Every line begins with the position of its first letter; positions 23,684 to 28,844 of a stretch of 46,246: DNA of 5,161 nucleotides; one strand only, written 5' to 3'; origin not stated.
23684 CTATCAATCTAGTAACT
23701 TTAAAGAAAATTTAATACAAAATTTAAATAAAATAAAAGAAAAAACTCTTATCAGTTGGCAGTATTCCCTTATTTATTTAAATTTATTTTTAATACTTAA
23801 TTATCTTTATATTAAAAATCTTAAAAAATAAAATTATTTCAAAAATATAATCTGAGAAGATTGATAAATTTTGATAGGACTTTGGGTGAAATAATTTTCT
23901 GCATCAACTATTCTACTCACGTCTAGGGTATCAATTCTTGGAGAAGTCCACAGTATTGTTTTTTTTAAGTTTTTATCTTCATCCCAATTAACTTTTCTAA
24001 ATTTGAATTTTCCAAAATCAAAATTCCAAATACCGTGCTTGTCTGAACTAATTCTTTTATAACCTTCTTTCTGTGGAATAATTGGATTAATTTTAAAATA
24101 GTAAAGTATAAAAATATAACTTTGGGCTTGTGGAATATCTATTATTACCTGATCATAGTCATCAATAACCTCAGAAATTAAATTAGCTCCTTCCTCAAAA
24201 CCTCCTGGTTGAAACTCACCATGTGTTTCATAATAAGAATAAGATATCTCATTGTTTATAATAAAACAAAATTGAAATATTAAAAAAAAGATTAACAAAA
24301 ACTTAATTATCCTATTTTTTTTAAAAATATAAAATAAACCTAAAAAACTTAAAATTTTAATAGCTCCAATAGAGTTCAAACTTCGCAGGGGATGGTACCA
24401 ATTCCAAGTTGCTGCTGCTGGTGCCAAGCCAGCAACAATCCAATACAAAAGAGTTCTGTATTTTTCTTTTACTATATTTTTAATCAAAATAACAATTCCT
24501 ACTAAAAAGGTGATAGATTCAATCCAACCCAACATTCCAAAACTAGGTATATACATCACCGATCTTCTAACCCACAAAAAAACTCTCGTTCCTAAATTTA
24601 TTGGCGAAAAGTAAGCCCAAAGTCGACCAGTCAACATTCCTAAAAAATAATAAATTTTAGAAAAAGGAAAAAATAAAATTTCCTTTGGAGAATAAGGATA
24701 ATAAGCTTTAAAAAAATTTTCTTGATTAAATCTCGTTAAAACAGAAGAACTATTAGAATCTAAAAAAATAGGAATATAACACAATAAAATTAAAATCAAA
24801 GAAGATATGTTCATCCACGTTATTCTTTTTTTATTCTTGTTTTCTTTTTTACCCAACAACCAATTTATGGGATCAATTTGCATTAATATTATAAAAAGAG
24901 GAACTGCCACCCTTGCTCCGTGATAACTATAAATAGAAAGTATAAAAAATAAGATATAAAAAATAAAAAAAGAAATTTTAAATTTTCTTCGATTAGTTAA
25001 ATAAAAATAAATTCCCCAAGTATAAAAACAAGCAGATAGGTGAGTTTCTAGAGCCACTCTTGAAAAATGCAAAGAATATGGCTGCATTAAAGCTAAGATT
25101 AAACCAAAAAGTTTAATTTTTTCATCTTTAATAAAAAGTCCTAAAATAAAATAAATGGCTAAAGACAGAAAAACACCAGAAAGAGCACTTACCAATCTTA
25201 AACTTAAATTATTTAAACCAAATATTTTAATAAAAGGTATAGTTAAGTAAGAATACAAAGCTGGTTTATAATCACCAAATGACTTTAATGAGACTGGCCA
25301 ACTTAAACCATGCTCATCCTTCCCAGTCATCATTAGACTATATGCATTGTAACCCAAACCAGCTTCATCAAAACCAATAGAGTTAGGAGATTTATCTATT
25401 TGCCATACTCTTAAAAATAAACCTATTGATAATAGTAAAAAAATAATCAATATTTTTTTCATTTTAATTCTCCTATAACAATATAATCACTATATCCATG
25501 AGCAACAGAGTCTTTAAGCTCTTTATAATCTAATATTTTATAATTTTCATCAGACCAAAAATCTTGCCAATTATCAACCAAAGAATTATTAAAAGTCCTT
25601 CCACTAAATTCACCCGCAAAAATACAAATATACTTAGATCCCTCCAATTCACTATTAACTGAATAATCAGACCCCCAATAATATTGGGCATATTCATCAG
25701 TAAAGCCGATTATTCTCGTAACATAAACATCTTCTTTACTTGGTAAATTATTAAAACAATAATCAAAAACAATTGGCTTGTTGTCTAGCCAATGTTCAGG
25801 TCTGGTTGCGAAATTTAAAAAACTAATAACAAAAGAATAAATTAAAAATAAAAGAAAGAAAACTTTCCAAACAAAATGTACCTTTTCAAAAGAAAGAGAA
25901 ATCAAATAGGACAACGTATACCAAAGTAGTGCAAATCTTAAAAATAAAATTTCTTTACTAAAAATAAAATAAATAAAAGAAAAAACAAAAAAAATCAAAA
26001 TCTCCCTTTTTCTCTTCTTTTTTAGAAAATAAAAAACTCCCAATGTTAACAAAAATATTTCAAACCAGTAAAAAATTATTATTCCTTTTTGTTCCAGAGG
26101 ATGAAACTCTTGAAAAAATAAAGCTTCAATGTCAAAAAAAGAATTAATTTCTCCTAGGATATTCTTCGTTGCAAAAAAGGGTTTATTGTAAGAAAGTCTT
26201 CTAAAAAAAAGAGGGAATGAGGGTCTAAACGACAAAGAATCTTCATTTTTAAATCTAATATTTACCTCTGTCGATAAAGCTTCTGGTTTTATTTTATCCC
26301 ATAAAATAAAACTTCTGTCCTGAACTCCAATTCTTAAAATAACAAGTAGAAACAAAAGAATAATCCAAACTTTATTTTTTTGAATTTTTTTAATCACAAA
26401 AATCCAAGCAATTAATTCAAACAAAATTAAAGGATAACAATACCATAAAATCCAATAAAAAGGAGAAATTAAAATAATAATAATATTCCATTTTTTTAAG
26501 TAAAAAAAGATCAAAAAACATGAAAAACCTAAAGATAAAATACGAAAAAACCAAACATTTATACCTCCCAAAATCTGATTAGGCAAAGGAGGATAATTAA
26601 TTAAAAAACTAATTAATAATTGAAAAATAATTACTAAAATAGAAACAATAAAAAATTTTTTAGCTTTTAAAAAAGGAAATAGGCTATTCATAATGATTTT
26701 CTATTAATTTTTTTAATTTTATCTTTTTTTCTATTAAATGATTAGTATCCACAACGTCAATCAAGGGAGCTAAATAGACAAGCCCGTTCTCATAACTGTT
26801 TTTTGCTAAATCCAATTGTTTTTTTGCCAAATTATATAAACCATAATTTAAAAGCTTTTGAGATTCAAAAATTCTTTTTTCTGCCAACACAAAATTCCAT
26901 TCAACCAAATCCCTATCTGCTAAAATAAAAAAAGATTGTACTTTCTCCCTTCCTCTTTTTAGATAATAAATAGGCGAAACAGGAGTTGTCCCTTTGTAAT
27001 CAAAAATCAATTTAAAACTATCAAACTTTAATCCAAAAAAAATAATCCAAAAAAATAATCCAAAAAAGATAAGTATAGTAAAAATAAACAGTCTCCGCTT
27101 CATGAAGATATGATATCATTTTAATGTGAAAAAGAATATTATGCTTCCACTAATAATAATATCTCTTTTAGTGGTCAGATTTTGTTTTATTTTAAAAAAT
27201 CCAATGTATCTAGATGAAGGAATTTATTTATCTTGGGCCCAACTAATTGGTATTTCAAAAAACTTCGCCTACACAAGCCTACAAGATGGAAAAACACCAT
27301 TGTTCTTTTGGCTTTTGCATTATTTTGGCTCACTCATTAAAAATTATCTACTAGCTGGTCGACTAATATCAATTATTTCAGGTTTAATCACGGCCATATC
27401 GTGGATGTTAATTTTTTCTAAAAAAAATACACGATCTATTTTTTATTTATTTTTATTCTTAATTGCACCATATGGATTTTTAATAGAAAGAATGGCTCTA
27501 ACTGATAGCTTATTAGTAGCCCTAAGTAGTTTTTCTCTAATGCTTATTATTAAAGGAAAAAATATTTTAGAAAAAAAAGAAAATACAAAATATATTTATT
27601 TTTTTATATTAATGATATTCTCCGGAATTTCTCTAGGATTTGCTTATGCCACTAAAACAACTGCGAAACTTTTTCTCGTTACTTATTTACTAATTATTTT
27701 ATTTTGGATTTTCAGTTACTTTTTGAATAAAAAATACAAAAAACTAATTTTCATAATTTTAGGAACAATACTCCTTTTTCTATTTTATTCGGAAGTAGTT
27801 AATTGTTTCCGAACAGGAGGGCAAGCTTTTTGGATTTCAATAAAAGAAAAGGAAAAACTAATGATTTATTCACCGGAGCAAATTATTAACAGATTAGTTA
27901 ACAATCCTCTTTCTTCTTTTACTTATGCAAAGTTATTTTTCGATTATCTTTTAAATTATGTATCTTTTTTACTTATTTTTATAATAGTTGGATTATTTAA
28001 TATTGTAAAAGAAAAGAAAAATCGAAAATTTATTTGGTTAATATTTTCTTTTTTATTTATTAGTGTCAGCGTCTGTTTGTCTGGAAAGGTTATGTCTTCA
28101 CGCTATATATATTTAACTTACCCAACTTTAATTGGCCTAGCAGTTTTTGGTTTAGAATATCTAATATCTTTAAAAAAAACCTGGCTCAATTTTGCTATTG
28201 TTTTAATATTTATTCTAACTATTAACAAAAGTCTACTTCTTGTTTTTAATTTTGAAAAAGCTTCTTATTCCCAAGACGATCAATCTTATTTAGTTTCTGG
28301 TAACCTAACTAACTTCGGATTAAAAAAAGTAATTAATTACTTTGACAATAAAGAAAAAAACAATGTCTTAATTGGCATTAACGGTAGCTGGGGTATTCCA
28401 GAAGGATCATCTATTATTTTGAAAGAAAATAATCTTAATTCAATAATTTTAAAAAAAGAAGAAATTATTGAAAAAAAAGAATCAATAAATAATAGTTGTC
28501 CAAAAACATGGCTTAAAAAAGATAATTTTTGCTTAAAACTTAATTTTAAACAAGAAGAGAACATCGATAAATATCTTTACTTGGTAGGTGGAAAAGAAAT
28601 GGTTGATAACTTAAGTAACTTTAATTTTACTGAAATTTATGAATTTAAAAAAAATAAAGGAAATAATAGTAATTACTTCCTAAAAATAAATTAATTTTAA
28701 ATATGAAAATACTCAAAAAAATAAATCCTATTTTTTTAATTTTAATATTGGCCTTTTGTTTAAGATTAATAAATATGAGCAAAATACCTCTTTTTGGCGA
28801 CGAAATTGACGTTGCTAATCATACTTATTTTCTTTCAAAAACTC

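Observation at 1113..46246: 45-kb glycosylation super-locus dominated by 16-18 GT-C membrane glycosyltransferases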

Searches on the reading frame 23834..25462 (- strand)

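Call 7: search_protein_families(library=pfam, max_evalue=0.01, proteins=[window:23834-25462:-])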
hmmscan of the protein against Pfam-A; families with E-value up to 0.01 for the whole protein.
window:23834-25462:- (542 aa): 1 family
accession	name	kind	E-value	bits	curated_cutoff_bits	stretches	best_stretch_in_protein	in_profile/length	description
PF13231.12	PMT_2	-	7.5e-06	26.7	26.1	1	66-227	2-154/160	Dolichyl-phosphate-mannose-protein mannosyltransferase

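Call 20: search_protein_families(library=ncbifam, max_evalue=0.01, proteins=[window:23834-25462:-])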
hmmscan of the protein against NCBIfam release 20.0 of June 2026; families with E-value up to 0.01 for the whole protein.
window:23834-25462:- (542 aa): 1 family
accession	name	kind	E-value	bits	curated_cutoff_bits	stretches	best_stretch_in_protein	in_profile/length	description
NF047440.1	LA3751_2_3_fam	subfamily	0.0043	15.9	200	1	67-228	82-236/460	LA_3751/LA_3752 family putative glycosyltransferase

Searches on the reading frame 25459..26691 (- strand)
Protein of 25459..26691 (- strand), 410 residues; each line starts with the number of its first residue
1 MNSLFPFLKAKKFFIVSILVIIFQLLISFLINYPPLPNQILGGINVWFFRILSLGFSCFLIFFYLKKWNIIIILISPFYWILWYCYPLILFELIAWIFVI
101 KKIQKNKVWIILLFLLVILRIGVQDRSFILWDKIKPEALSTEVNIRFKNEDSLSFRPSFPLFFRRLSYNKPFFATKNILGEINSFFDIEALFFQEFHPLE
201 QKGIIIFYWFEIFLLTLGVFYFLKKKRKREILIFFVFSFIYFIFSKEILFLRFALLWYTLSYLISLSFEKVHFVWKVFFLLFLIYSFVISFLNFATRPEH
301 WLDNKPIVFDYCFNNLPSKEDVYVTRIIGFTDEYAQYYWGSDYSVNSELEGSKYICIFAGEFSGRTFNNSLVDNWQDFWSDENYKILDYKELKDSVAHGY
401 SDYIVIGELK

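Call 7: search_protein_families(library=pfam, max_evalue=0.01, proteins=[window:25459-26691:-])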
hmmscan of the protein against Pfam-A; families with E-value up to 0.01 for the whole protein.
window:25459-26691:- (410 aa): 0 families

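Call 20: search_protein_families(library=ncbifam, max_evalue=0.01, proteins=[window:25459-26691:-])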
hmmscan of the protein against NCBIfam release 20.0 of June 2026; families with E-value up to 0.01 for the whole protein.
window:25459-26691:- (410 aa): 0 families

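Call 28: find_homologous_proteins(query=window:25459-26691:-, max_evalue=0.00001)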
Query window:25459-26691:- (410 aa): 12 proteins with E <= 0.00001 among 8000 candidates.
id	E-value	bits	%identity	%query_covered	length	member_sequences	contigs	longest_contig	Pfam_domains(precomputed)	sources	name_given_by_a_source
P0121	2.2e-266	902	100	100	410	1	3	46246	-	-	-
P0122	9.0e-141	488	57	92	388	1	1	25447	-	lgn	-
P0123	3.7e-134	466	54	92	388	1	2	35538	-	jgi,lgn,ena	-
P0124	7.7e-106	373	46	97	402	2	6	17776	-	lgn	-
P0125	1.5e-49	187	32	95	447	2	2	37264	-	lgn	-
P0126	1.0e-48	185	30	83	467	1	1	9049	-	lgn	-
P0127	3.3e-46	176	33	92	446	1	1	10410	-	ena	-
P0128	7.1e-45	172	30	97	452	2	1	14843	-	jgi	-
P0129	1.5e-43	168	31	94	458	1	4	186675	-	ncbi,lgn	-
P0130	5.7e-42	162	30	92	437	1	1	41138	-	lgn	-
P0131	3.8e-41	160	29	95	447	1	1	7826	-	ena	-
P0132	3.4e-32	130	32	97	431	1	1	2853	-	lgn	-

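Call 45: predict_structure(alignment_id=A2)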
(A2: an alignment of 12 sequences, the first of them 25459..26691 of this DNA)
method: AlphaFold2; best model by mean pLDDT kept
length: 410 residues; sequences in the alignment: 12
mean_pLDDT: 74.8   pTM: 0.68
mean pLDDT of the five models: 74.8, 69.4, 65.7, 64.8, 52.6
residues with pLDDT >= 90: 36; 70-90: 252; 50-70: 92; < 50: 30
segments of 3 or more residues with pLDDT < 50: 1-8, 186-207
pLDDT, mean of each block of 10 residues (from residue 1): 42 77 83 81 80 85 78 79 83 83 72 70 58 61 68 63 69 66 50 36 48 83 76 81 74 78 85 85 76 69 81 91 88 89 83 90 71 78 90 75 90
secondary structure, 60 per line:
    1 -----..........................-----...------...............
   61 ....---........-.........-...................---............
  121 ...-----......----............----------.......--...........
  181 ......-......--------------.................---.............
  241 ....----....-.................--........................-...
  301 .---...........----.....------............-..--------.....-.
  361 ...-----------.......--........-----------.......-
elements in order: H6-31 H46-64 H68-75 H77-85 H87-105 H109-123 H129-134 H139-150 H161-167 H170-186 H188-193 H208-224 H228-244 H249-252 H254-270 H273-296 H298-301 H305-315 E320-324 H331-342 E354-358 H360-363 H375-381 E384-391 E403-409

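Call 48: fold_search(model_id=the predicted structure, library=pdb)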
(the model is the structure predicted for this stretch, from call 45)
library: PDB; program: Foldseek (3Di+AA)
matches with E <= 10: 141; with E <= 0.001: 0
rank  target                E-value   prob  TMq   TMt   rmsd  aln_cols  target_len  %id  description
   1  7zli_A                2.2e-01  0.23  0.21  0.16  18.8       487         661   12  Cryo-EM structure of C-mannosyltransferase CeDPY19, in complex with Dol25-P-Man and bound to CMT2-Fab and anti-Fab nan (released 2023-01-11)
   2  5ogl_A                3.8e-01  0.47  0.29  0.20  15.3       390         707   13  Structure of bacterial oligosaccharyltransferase PglB in complex with an acceptor peptide and an lipid-linked oligosac (released 2017-10-25)
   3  6gxc_A                7.3e-01  0.21  0.27  0.18  19.2       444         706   13  Bacterial oligosaccharyltransferase PglB in complex with an inhibitory peptide and a reactive lipid-linked oligosaccha (released 2018-11-14)
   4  5hek_D                1.4e+00  0.23  0.10  0.21  10.5       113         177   16  crystal structure of M1.HpyAVI (released 2016-11-16)
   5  5ezm                  1.5e+00  0.28  0.36  0.29  14.8       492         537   11  Crystal Structure of ArnT from Cupriavidus metallidurans in the apo state (released 2016-02-17)
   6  3dat                  1.5e+00  0.10  0.10  0.20  10.6       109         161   16  Crystal structure of the ternary MTX NADPH complex of Bacillus anthracis dihydrofolate reductase (released 2009-04-14)
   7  1fbn                  1.6e+00  0.16  0.12  0.19  10.9       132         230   14  CRYSTAL STRUCTURE OF A FIBRILLARIN HOMOLOGUE FROM METHANOCOCCUS JANNASCHII, A HYPERTHERMOPHILE, AT 1.6 A (released 2000-04-26)
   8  3rce_A                1.8e+00  0.15  0.26  0.18  15.0       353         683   12  Bacterial oligosaccharyltransferase PglB (released 2011-06-15)
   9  3fl8_A                1.8e+00  0.10  0.10  0.20  10.2       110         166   17  Crystal structure of B. anthracis dihydrofolate reductase (DHFR) with RAB1, a TMP-dihydrophthalazine derivative (released 2009-04-28)
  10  1zdr_B                1.9e+00  0.08  0.10  0.20  11.9       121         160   18  DHFR from Bacillus Stearothermophilus (released 2005-08-30)
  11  3fl8_H                1.9e+00  0.06  0.08  0.17  10.1       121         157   16  Crystal structure of B. anthracis dihydrofolate reductase (DHFR) with RAB1, a TMP-dihydrophthalazine derivative (released 2009-04-28)
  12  3lcc                  2.2e+00  0.25  0.12  0.21   9.5       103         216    6  Structure of a SAM-dependent halide methyltransferase from Arabidopsis thaliana (released 2010-05-19)
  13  5f15                  2.4e+00  0.20  0.39  0.31  14.1       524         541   10  Crystal Structure of ArnT from Cupriavidus metallidurans bound to Undecaprenyl phosphate (released 2016-02-17)
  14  2ipx                  2.5e+00  0.20  0.15  0.25   7.3       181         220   10  Human Fibrillarin (released 2006-10-24)
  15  8r4z_B                2.7e+00  0.20  0.12  0.14  10.5       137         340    7  Crystal structure of alpha keto acid C-methyl-transferases MrsA native-form (released 2024-07-03)
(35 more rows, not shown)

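Call 76: find_encoding_contigs(protein=P0123, flank=10000, max_places=1)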
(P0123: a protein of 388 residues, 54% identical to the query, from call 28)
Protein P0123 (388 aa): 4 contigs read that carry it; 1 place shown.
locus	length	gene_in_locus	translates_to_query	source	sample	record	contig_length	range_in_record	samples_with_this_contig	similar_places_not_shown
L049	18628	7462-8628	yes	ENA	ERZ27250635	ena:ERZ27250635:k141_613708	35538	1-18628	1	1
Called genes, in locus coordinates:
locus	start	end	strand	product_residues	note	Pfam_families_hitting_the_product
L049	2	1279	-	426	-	?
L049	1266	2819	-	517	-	PF02366:PMT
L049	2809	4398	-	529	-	PF02366:PMT (weak), PF13231:PMT_2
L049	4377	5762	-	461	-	-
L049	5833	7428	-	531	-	PF13231:PMT_2 (weak)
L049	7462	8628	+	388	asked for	-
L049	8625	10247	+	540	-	PF13231:PMT_2 (weak)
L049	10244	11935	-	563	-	PF13231:PMT_2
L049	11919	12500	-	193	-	-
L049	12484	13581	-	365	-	PF09594:GT87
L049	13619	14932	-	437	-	-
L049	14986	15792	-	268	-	PF00535:Glycos_transf_2, PF10111:Glyco_tranf_2_2, PF13641:Glyco_tranf_2_3, PF13712:Glyco_tranf_2_5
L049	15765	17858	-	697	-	PF09586:YfhO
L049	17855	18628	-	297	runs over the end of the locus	PF00535:Glycos_transf_2, PF13641:Glyco_tranf_2_3, PF10111:Glyco_tranf_2_2 (faint), PF13506:Glyco_transf_21, PF13632:Glyco_trans_2_3 (weak)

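Call 77: find_encoding_contigs(protein=P0129, flank=10000, max_places=1)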
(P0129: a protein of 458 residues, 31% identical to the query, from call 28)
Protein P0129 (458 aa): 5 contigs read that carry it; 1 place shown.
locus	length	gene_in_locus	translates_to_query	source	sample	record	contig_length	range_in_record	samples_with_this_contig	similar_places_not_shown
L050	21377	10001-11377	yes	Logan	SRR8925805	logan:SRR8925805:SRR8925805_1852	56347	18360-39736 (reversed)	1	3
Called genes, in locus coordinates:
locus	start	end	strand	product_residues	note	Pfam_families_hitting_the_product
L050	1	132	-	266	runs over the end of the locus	PF00535:Glycos_transf_2, PF10111:Glyco_tranf_2_2 (faint)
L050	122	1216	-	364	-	PF13439:Glyco_transf_4, PF20706:GT4-conflict, PF00534:Glycos_transf_1, PF13692:Glyco_trans_1_4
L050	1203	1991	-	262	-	PF00535:Glycos_transf_2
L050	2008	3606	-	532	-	PF02366:PMT (weak)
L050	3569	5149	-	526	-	-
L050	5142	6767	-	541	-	-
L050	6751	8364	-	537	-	PF10131:PTPS_related (weak)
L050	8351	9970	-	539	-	PF02366:PMT (weak), PF13231:PMT_2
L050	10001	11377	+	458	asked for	-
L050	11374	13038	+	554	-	PF02366:PMT (weak), PF13231:PMT_2 (weak)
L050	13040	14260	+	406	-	-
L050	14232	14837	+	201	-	-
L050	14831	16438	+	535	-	PF13231:PMT_2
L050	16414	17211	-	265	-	PF00535:Glycos_transf_2, PF10111:Glyco_tranf_2_2, PF13641:Glyco_tranf_2_3, PF13712:Glyco_tranf_2_5 (weak), PF13632:Glyco_trans_2_3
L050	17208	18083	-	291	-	PF00535:Glycos_transf_2, PF10111:Glyco_tranf_2_2 (faint), PF13641:Glyco_tranf_2_3, PF13506:Glyco_transf_21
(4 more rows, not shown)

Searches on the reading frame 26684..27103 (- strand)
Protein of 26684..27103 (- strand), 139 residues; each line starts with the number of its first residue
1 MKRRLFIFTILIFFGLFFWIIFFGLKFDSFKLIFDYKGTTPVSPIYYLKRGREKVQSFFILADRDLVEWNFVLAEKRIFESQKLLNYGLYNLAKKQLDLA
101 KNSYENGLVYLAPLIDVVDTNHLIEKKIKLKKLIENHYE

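Call 7: search_protein_families(library=pfam, max_evalue=0.01, proteins=[window:26684-27103:-])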
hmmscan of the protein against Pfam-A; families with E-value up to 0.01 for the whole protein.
window:26684-27103:- (139 aa): 1 family
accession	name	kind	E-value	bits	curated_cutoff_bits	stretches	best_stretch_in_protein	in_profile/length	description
PF18915.5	DUF5667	-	8.2e-05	23.4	27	1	38-106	1-69/99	Domain of unknown function (DUF5667)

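Call 21: search_protein_families(library=ncbifam, max_evalue=0.01, proteins=[window:26684-27103:-])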
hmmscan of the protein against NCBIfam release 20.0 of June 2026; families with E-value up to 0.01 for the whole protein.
window:26684-27103:- (139 aa): 0 families

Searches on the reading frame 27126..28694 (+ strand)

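Call 7: search_protein_families(library=pfam, max_evalue=0.01, proteins=[window:27126-28694:+])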
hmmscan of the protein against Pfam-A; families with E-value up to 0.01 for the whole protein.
window:27126-28694:+ (522 aa): 1 family
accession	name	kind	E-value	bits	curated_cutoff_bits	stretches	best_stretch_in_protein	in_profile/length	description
PF13231.12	PMT_2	-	8.9e-06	26.4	26.1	1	56-220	2-154/160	Dolichyl-phosphate-mannose-protein mannosyltransferase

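Call 20: search_protein_families(library=ncbifam, max_evalue=0.01, proteins=[window:27126-28694:+])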
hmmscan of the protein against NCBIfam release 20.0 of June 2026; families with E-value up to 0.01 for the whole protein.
window:27126-28694:+ (522 aa): 0 families
